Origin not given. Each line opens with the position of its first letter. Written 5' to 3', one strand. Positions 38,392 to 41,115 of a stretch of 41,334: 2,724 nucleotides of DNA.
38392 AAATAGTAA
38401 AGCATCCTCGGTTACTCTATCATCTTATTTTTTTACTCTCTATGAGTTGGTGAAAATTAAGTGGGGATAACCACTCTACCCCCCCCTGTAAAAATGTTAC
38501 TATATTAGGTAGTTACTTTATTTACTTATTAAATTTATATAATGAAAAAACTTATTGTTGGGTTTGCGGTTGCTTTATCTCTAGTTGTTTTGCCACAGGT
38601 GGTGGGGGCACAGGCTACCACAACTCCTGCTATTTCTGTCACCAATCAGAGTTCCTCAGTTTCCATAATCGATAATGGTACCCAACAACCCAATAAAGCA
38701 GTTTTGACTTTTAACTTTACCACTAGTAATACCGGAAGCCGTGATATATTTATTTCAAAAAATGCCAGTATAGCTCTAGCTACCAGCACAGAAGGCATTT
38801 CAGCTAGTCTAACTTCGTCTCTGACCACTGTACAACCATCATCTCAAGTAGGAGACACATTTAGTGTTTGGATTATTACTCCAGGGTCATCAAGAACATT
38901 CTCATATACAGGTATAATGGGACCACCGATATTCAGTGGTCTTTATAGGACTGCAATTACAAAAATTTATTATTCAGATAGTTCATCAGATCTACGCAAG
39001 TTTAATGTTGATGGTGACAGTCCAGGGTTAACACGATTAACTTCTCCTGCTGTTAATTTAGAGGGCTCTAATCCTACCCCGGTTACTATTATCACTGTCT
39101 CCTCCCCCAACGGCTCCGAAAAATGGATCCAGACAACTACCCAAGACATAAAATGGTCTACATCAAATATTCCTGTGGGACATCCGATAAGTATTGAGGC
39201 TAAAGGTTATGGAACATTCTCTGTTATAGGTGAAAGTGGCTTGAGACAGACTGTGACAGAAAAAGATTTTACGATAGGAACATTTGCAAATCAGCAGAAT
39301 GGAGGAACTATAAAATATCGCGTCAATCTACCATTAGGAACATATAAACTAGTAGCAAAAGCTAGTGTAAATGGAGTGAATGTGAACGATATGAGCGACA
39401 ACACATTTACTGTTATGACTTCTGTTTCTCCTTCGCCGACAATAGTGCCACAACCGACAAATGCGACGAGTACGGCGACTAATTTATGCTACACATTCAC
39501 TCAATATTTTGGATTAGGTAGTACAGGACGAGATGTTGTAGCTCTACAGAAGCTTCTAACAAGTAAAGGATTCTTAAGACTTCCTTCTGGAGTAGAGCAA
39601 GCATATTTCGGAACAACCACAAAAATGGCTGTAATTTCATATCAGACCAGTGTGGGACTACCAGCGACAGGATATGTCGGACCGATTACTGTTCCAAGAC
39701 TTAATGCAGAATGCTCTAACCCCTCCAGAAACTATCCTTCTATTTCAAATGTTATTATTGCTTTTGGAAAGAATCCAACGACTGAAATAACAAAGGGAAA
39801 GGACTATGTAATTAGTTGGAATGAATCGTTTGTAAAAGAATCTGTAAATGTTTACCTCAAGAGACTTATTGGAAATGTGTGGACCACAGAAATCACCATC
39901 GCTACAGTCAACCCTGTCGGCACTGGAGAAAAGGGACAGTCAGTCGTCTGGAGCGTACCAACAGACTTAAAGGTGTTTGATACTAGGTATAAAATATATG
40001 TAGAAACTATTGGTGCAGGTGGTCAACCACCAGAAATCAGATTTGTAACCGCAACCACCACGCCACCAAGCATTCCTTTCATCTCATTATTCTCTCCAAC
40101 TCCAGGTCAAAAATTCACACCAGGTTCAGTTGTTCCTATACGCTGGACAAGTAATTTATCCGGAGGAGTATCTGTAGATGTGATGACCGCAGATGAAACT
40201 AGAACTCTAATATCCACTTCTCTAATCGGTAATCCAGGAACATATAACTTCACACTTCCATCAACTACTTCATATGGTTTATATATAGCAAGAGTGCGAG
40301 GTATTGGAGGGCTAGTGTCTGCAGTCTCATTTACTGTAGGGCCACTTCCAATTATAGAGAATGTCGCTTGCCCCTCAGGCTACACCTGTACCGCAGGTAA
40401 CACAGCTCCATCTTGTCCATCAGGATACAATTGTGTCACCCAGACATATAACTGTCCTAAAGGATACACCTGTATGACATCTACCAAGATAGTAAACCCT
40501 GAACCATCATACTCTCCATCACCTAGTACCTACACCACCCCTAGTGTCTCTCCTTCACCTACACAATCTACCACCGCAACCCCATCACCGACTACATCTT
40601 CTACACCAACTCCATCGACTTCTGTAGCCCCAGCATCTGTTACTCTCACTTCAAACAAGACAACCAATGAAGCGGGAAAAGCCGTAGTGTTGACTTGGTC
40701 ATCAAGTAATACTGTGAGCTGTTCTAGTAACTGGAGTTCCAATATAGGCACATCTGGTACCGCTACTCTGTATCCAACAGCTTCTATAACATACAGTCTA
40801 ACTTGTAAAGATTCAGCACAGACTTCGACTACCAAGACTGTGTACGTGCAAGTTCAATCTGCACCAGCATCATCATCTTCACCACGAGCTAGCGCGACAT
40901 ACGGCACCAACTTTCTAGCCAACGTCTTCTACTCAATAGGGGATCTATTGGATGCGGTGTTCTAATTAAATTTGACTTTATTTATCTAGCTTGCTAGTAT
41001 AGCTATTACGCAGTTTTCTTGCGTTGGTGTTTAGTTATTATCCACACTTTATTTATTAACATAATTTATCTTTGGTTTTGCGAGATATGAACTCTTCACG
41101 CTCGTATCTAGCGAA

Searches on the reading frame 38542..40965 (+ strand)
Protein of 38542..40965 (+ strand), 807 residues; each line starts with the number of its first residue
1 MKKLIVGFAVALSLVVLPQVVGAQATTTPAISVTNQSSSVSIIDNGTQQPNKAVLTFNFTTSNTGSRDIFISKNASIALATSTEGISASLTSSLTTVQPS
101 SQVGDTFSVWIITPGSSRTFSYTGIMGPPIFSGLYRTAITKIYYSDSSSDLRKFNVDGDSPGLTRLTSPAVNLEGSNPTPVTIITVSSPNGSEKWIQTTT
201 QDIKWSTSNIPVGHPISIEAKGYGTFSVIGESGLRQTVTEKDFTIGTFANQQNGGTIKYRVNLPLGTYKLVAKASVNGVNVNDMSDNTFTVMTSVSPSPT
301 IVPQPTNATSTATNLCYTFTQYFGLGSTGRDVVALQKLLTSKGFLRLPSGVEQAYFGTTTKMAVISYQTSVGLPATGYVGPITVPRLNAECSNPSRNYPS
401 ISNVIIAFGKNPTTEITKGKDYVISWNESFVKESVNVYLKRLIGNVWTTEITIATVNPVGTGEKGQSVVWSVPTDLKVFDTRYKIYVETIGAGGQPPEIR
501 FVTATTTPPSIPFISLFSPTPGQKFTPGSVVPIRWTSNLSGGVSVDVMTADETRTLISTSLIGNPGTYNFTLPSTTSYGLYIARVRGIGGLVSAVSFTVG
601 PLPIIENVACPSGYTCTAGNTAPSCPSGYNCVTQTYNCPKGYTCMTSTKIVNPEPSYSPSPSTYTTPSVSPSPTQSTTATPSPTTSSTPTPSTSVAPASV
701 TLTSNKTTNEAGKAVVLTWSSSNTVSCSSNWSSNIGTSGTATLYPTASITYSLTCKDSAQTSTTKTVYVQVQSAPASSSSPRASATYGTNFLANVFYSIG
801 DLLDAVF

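Call 22: search_protein_families(library=pfam, proteins=[window:38542-40965:+], max_evalue=0.00001)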
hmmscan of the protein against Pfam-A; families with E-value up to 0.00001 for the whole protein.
window:38542-40965:+ (807 aa): 1 family
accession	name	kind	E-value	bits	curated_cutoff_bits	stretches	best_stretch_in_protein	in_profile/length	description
PF01471.23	PG_binding_1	-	5.9e-11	42.8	23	1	329-384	2-54/57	Putative peptidoglycan binding domain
